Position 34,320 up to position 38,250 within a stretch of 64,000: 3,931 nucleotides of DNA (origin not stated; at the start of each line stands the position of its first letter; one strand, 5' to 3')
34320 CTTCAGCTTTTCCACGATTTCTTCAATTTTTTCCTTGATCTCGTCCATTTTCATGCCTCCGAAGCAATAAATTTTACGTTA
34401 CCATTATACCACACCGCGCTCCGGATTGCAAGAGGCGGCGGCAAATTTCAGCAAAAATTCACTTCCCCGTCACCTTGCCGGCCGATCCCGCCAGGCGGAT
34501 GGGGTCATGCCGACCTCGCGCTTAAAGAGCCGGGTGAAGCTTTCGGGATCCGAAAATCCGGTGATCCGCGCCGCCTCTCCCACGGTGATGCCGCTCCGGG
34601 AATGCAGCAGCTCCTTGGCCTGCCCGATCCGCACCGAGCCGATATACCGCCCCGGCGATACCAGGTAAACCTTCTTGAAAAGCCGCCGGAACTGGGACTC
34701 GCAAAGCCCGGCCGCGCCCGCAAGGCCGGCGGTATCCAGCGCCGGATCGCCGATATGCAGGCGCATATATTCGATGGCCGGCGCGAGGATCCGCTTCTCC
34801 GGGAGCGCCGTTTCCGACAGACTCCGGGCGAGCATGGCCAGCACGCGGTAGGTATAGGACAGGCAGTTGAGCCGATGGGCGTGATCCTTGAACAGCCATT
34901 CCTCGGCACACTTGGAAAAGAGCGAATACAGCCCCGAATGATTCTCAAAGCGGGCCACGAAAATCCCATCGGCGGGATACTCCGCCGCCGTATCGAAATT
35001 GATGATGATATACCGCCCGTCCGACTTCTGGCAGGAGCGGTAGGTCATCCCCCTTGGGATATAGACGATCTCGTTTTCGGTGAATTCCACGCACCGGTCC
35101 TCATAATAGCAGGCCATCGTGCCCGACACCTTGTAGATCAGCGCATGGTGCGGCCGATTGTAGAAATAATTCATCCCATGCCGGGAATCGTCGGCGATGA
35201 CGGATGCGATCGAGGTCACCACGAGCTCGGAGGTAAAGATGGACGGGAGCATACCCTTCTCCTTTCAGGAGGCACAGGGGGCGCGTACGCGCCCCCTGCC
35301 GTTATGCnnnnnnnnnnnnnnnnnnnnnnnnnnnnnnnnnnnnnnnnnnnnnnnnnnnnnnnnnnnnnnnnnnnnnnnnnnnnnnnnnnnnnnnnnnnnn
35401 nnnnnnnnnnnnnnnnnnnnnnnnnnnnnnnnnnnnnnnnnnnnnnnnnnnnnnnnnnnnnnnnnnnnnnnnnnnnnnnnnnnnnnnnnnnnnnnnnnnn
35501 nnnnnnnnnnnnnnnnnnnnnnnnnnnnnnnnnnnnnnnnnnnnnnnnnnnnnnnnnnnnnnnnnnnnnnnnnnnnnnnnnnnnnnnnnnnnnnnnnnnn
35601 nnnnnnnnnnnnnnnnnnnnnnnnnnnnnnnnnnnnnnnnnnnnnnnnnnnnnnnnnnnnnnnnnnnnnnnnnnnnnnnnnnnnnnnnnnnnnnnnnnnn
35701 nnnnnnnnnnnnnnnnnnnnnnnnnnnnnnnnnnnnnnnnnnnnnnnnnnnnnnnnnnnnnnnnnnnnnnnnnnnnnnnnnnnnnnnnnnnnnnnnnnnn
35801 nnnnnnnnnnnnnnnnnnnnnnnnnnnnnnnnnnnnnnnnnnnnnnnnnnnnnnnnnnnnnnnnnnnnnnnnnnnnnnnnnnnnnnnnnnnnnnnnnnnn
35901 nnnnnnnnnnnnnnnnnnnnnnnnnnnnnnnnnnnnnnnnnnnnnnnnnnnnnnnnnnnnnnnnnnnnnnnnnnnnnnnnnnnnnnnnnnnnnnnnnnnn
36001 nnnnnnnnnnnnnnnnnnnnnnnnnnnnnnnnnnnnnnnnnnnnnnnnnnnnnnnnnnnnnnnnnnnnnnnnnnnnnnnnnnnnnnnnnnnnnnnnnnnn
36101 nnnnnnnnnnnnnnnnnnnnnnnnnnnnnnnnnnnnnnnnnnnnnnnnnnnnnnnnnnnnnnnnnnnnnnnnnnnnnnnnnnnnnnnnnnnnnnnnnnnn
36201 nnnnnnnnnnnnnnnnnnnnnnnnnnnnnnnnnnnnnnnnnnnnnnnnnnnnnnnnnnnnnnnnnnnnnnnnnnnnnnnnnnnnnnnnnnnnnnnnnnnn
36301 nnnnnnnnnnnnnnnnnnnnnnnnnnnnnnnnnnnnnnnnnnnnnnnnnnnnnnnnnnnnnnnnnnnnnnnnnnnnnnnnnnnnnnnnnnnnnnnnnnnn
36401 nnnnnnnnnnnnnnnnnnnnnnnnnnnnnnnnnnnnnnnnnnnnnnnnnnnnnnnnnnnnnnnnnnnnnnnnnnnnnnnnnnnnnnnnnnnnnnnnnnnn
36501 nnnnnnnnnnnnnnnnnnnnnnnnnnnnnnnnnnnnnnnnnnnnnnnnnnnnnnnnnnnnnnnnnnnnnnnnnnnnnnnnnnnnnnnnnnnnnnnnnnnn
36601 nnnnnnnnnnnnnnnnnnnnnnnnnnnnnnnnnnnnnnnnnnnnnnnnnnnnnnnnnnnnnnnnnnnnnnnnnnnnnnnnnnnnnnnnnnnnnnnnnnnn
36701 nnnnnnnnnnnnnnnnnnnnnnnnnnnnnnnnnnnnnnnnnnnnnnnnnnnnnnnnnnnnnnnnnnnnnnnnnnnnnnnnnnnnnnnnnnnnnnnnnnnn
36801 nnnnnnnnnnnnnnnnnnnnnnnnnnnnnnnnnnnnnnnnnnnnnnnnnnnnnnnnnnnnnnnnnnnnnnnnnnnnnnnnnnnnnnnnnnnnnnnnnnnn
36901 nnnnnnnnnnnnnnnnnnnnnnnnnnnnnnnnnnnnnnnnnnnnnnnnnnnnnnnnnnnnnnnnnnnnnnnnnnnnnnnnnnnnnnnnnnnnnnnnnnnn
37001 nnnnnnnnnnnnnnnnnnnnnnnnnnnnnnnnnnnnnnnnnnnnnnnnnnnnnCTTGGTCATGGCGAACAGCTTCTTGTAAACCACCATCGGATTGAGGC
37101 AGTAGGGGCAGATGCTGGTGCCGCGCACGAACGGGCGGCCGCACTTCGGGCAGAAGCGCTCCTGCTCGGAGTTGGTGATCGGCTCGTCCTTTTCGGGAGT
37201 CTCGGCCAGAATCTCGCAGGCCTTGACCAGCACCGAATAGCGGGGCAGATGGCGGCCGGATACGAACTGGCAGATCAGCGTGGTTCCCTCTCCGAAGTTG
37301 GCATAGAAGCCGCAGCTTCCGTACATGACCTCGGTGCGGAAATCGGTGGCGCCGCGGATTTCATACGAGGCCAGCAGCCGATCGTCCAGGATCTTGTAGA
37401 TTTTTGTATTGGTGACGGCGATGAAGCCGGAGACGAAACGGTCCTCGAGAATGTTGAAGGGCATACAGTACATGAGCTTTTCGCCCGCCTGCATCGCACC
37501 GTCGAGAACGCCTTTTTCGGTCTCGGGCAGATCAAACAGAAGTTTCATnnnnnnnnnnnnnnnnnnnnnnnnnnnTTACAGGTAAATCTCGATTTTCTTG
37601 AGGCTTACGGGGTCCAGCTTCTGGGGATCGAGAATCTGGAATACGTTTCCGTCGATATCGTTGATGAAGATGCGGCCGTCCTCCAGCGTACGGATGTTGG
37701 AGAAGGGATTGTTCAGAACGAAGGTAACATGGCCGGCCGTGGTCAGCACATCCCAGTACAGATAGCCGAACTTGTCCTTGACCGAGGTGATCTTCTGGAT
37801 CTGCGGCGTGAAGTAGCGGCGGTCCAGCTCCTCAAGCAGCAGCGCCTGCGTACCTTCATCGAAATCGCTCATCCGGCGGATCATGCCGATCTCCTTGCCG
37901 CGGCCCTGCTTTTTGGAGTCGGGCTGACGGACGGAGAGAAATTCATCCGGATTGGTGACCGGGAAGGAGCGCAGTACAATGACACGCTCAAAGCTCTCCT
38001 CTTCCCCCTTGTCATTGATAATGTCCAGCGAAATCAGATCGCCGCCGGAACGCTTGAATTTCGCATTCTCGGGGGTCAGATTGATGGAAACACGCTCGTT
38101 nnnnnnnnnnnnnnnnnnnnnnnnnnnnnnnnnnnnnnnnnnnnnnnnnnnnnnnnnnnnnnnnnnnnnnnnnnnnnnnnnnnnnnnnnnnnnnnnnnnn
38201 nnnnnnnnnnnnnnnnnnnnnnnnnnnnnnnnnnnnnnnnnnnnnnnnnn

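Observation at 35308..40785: ABC / DUF1854 / ABC operon in which both half-transporters carry large N-terminal cytoplasmic domains ending in a zinc ribbon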

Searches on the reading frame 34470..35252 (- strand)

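Call 47: search_protein_families(library=pfam, proteins=[window:34470-35252:-], max_evalue=0.001)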
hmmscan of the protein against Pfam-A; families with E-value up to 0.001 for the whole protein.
window:34470-35252:- (260 aa): 2 families
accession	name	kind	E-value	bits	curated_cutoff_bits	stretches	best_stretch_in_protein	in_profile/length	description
PF12833.13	HTH_18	-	3.3e-21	75.8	33.6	1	177-257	1-80/80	Helix-turn-helix domain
PF00165.29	HTH_AraC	-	6.4e-13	48.9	26.6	1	220-255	7-41/42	Bacterial regulatory helix-turn-helix proteins, AraC family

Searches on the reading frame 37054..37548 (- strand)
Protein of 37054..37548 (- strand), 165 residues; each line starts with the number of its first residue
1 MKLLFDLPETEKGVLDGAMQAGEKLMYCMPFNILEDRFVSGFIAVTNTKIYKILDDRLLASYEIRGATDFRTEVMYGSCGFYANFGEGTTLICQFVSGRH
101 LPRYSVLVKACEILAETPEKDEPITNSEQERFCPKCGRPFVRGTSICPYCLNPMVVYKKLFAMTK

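Call 33: search_protein_representatives(protein=window:37054-37548:-)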
Query: 165 residues. Proteins with E-value up to 0.001 (for the whole library): 131; up to 1e-10: 40; up to 1e-30: 9. The best 131 are listed.
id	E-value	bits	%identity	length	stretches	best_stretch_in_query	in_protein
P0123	1.3e-86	305.0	79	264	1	1-165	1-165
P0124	2.0e-55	203.5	56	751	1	1-165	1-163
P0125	4.5e-53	195.9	56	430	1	1-165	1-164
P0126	2.6e-41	157.6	45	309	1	1-165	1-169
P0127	1.1e-40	155.6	45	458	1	1-165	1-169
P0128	4.3e-38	147.2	45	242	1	1-165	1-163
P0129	1.9e-34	135.3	46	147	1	1-142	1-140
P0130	4.7e-32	127.5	51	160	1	1-117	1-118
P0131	1.4e-31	126.0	77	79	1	1-79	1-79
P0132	1.4e-30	122.7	56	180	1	1-109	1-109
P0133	4.2e-29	118.0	49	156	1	1-117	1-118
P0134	2.1e-26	109.2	49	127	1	1-103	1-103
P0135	1.4e-22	96.7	40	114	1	1-114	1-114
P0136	4.0e-22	95.3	43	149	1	1-107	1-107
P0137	6.6e-22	94.5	53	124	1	57-143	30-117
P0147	3.5e-14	69.4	32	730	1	6-165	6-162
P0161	6.6e-11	58.8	29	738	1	20-165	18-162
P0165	4.6e-10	56.0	30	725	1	24-151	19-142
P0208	4.2e-06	43.2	28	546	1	23-163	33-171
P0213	9.0e-06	42.1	29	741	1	2-161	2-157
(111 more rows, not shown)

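Call 44: search_solved_structures(query=A1, max_evalue=10)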
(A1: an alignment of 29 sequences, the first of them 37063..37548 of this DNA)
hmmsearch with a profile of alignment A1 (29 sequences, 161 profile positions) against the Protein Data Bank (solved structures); distinct sequences matched with E-value up to 10: 15.
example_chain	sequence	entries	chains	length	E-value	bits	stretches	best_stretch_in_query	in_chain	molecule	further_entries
2xeu_A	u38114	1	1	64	0.26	14.4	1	123-154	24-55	RING FINGER PROTEIN 4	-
4ap4_A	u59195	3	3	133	0.27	14.3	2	125-154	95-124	E3 UBIQUITIN LIGASE RNF4 | E3 UBIQUITIN-PROTEIN LIGASE RNF4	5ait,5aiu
4ppe_A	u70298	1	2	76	0.45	13.6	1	124-154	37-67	E3 ubiquitin-protein ligase RNF4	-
9jta_C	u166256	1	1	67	0.67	13.1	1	119-152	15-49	E3 ubiquitin-protein ligase RNF213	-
3irb_A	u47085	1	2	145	0.83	12.8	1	130-158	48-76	uncharacterized protein from DUF35 family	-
3ng2_A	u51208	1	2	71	0.85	12.7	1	124-154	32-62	RING finger protein 4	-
7mc1_A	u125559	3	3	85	0.97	12.5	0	105-144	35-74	Isoform 2 of Zinc finger and BTB domain-containing protein 17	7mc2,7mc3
7amv_W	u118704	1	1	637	1.2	12.3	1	8-143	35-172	ATP-dependent helicase VETFS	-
2ea6_A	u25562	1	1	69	1.4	12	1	124-153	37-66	RING finger protein 4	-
4r8p_K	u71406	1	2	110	6.5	9.9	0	120-150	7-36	Polycomb complex protein BMI-1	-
8grm_M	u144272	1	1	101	7.5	9.7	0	130-150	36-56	COMMD3 protein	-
2ckl_A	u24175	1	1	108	7.7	9.6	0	121-150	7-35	POLYCOMB GROUP RING FINGER PROTEIN 4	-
7nd1_H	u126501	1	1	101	9.2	9.4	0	130-150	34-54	Polycomb complex protein BMI-1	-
2h0d_A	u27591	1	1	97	10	9.3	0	130-150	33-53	B lymphoma Mo-MLV insertion region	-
3rpg_B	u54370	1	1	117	10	9.2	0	121-150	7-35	Polycomb complex protein BMI-1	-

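Call 53: predict_structure(alignment_id=A1)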
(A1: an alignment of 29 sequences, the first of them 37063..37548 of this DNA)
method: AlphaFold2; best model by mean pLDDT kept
length: 162 residues; sequences in the alignment: 29
mean_pLDDT: 86.2   pTM: 0.75
mean pLDDT of the five models: 86.2, 85.1, 82.8, 82.7, 81.1
residues with pLDDT >= 90: 89; 70-90: 48; 50-70: 25; < 50: 0
segments of 3 or more residues with pLDDT < 50: none
pLDDT, mean of each block of 10 residues (from residue 1): 83 95 92 94 96 97 94 91 95 91 89 86 70 72 68 71 60
secondary structure, 60 per line:
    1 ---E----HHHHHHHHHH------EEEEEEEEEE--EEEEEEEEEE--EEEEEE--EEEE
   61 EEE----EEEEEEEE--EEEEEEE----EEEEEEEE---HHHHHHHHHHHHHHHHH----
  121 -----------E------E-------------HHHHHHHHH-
elements in order: H9-18 E25-34 E37-46 E49-54 E57-63 E68-75 E78-84 E89-96 H100-116 H153-161

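Call 59: fold_search(model_id=the predicted structure, library=pdb)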
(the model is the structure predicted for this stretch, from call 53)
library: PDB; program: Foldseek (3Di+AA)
matches with E <= 10: 1090; with E <= 0.001: 0
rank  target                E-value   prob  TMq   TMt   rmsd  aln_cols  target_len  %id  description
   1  2p0d                  5.2e-03  1.00  0.36  0.51   6.3       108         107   11  ArhGAP9 PH domain in complex with Ins(1,4,5)P3 (released 2007-03-27)
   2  6l30                  6.5e-03  0.98  0.39  0.15   8.2       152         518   13  Crystal structure of the epithelial cell transforming 2 (ECT2) (released 2020-01-01)
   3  4r8g_E                6.9e-03  1.00  0.43  0.24   7.3       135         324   11  Crystal Structure of Myosin-1c tail in complex with Calmodulin (released 2014-12-03)
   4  6fne_A                9.3e-03  0.99  0.42  0.22   7.1       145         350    9  Structure of human Brag2 (Sec7-PH domains) with the inhibitor Bragsin bound to the PH domain (released 2019-03-13)
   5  4k17_C                9.8e-03  1.00  0.42  0.13   4.9       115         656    7  Crystal Structure of mouse CARMIL residues 1-668 (released 2013-10-09)
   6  4k17_B                9.8e-03  1.00  0.40  0.12   5.0       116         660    9  Crystal Structure of mouse CARMIL residues 1-668 (released 2013-10-09)
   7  4k17_D                1.0e-02  1.00  0.41  0.12   4.9       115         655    9  Crystal Structure of mouse CARMIL residues 1-668 (released 2013-10-09)
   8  5nly_B                1.0e-02  0.99  0.41  0.22   7.4       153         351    9  Brag2 Sec7-PH (390-763), P212121 (released 2017-09-27)
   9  5efx                  1.2e-02  1.00  0.40  0.44   4.4       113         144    8  Crystal structure of Rho GTPase regulator (released 2016-06-29)
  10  5nly_A                1.2e-02  1.00  0.42  0.21   4.8       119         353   11  Brag2 Sec7-PH (390-763), P212121 (released 2017-09-27)
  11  2ys3_MODEL_1_A        1.3e-02  0.98  0.37  0.42   6.8       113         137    9  Solution structure of the PH domain of Kindlin-3 from human (released 2007-10-09)
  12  5nqh_B                1.4e-02  0.98  0.35  0.44   8.3       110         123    9  Structure of the human Fe65-PTB2 homodimer (released 2017-05-03)
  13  6r9t                  1.4e-02  0.97  0.36  0.04  10.2       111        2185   11  Cryo-EM structure of autoinhibited human talin-1 (released 2019-10-16)
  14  3kz1_A                1.5e-02  0.99  0.41  0.21   7.4       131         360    7  Crystal Structure of the Complex of PDZ-RhoGEF DH/PH domains with GTP-gamma-S Activated RhoA (released 2010-04-28)
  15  4gzu_B                1.6e-02  0.99  0.43  0.19   5.0       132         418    7  Crystal structure of the DH-PH-PH domain of FARP2 (released 2013-03-13)
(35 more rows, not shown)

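Call 69: search_protein_families(library=pfam, proteins=[window:37054-37548:-], max_evalue=10)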
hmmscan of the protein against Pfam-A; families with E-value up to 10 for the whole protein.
window:37054-37548:- (165 aa): 18 families
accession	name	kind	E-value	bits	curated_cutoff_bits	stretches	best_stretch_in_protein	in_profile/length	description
PF13240.11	Zn_Ribbon_1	-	0.0013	18.9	25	1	126-139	9-22/23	zinc-ribbon domain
PF12773.13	DZR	-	0.0037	17.8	27.3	1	128-150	10-44/45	Double zinc ribbon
PF02245.21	Pur_DNA_glyco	-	0.0048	16.7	27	1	44-120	29-103/181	Methylpurine-DNA glycosylase (MPG)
PF10872.14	DUF2740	-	0.0062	16.6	27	2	32-43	10-21/43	Protein of unknown function (DUF2740)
PF18912.6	DZR_2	-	0.011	16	27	1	129-151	35-56/56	Double zinc ribbon domain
PF20728.2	Nairovirus_NSm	-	0.11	12.9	27.4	1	87-151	3-56/115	Nairovirus NSm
PF08792.16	A2L_zn_ribbon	-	0.11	12.7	22.9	1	145-159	4-18/33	A2L zinc ribbon domain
PF07191.17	Zn_ribbon_6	-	0.15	12.5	25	1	122-159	8-44/67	Double zinc ribbon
PF16919.11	PknG_rubred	-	0.21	12.1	28.5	1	127-144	33-50/74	Protein kinase G rubredoxin domain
PF13248.11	Zn_ribbon_3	-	0.23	11.4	27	2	127-139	13-25/26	zinc-ribbon domain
PF14369.11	Zn_ribbon_19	-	0.4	11.3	30.8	1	127-141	18-32/35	zinc-ribbon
PF06677.18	Auto_anti-p27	-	0.57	10.8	24.1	1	132-150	17-39/40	Sjogren's syndrome/scleroderma autoantigen 1 (Autoantigen p27)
PF13453.11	Zn_ribbon_TFIIB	-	0.64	9.9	22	0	146-158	1-13/41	Transcription factor zinc-finger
PF10013.15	DUF2256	-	0.7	10.5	25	1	130-141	7-18/40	Uncharacterized protein conserved in bacteria (DUF2256)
PF08271.17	Zn_Ribbon_TF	-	1.2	9.2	29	1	132-150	2-25/43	TFIIB zinc-binding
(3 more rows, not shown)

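Call 76: find_encoding_contigs(protein=P0213, flank=10000, max_places=3)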
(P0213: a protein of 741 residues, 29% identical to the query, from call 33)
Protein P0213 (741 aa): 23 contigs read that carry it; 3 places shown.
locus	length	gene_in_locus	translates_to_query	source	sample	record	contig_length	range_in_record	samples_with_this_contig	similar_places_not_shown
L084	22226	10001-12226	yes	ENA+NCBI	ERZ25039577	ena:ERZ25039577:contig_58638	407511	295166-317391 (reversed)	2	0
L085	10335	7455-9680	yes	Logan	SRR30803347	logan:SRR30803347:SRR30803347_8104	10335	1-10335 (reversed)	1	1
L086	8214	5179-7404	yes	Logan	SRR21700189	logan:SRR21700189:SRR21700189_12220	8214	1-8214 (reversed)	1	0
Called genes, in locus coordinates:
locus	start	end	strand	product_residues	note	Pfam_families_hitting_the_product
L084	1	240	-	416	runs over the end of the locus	PF00072:Response_reg, PF00165:HTH_AraC (weak), PF12833:HTH_18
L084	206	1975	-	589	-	PF00672:HAMP, PF06580:His_kinase, PF02518:HATPase_c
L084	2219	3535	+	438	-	PF01547:SBP_bac_1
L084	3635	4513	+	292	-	PF00528:BPD_transp_1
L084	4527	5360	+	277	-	PF00528:BPD_transp_1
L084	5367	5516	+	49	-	-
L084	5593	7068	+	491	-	PF07745:Glyco_hydro_53, PF00652:Ricin_B_lectin (faint), PF14200:RicinB_lectin_2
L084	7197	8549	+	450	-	PF00664:ABC_membrane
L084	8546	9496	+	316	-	PF00005:ABC_tran, PF02463:SMC_N (faint)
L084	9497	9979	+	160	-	PF08909:DUF1854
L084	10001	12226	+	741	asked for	PF00664:ABC_membrane, PF00005:ABC_tran, PF02463:SMC_N (faint)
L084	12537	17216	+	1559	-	PF06452:CBM9_1, PF18998:Flg_new_2 (faint), PF18435:EstA_Ig_like (weak), PF10503:Esterase_PHB (faint), PF00326:Peptidase_S9 (weak), PF06452:CBM9_1, PF18435:EstA_Ig_like (weak), PF00041:fn3, +2 more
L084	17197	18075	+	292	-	PF00395:SLH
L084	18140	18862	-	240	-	PF00190:Cupin_1, PF07883:Cupin_2 (weak)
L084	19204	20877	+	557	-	PF01547:SBP_bac_1, PF13416:SBP_bac_8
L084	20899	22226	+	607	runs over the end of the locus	PF00672:HAMP (weak), PF06580:His_kinase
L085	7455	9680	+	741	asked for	PF00664:ABC_membrane, PF00005:ABC_tran, PF02463:SMC_N (faint)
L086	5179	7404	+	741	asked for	PF00664:ABC_membrane, PF00005:ABC_tran, PF02463:SMC_N (faint)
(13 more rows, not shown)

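Call 77: find_encoding_contigs(protein=P0165, flank=10000, max_places=3)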
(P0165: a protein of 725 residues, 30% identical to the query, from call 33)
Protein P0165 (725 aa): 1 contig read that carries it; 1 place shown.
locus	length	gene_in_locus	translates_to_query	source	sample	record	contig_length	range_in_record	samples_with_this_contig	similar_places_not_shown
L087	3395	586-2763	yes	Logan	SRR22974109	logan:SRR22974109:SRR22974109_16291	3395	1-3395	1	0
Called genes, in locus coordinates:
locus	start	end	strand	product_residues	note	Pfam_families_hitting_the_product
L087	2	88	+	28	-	?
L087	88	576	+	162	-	PF08909:DUF1854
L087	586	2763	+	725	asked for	PF02463:SMC_N (faint), PF00664:ABC_membrane, PF00005:ABC_tran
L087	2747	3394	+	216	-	?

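Call 78: find_encoding_contigs(protein=P0208, flank=10000, max_places=2)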
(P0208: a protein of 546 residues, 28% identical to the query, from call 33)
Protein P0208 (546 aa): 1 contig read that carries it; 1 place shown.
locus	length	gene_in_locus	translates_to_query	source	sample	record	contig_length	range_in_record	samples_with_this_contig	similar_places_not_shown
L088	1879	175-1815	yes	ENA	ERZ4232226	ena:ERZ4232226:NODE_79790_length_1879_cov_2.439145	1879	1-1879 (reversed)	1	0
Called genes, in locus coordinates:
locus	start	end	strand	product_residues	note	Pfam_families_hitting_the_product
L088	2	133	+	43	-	?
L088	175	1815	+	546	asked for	PF00664:ABC_membrane, PF00005:ABC_tran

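Call 79: find_encoding_contigs(protein=P0161, flank=10000, max_places=2)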
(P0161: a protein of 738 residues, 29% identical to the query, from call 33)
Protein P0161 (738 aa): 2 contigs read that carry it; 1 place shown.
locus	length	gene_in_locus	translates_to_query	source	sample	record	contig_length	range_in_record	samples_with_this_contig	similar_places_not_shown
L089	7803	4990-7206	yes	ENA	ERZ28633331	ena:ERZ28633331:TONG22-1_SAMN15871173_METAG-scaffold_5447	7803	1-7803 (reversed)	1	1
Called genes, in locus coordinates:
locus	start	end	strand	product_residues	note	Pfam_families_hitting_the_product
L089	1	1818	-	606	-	?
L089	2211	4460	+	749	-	PF00664:ABC_membrane, PF00005:ABC_tran, PF02463:SMC_N (faint)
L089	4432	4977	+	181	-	PF08909:DUF1854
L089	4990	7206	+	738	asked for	PF00664:ABC_membrane, PF00005:ABC_tran, PF02463:SMC_N (faint)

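Call 80: find_encoding_contigs(protein=P0147, flank=10000, max_places=2)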
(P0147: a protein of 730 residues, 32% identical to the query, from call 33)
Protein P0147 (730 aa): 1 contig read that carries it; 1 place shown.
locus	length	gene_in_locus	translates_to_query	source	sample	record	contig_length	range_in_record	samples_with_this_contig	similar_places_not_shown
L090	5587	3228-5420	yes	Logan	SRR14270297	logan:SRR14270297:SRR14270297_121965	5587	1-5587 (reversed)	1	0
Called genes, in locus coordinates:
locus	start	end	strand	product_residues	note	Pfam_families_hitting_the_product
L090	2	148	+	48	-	?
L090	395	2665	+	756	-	PF02463:SMC_N (weak), PF00664:ABC_membrane, PF00005:ABC_tran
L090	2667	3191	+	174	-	PF08909:DUF1854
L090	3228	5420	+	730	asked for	PF00664:ABC_membrane, PF00005:ABC_tran, PF02463:SMC_N (faint)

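Call 91: find_related_loci(query=L084:9497-9976:+, collection=genome_contigs, flank=10000)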
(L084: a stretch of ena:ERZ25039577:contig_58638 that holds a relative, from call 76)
Query L084:9497-9976:+ (160 aa) in genome_contigs; peptide patterns used: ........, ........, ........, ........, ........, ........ (x = any residue, [..] = any of these).
187 stretches matched a pattern; 1 encode a relative of the query (tblastn E <= 1e-3); 1 distinct loci.
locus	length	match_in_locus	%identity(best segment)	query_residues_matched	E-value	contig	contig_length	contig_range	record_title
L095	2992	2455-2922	83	5-160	3e-90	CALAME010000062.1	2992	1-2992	MAG TPA_asm: uncultured Paenibacillaceae bacterium isolate SRR6713629_bin.25_CONCOCT_v1.1_MAG genome assembly, contig: E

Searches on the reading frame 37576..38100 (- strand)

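Call 69: search_protein_families(library=pfam, proteins=[window:37576-38100:-], max_evalue=10)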
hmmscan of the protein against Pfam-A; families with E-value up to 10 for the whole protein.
window:37576-38100:- (174 aa): 1 family
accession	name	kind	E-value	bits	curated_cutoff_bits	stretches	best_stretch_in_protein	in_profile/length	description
PF08909.16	DUF1854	-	7.7e-40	136.2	26.8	1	37-171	1-128/130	Domain of unknown function (DUF1854)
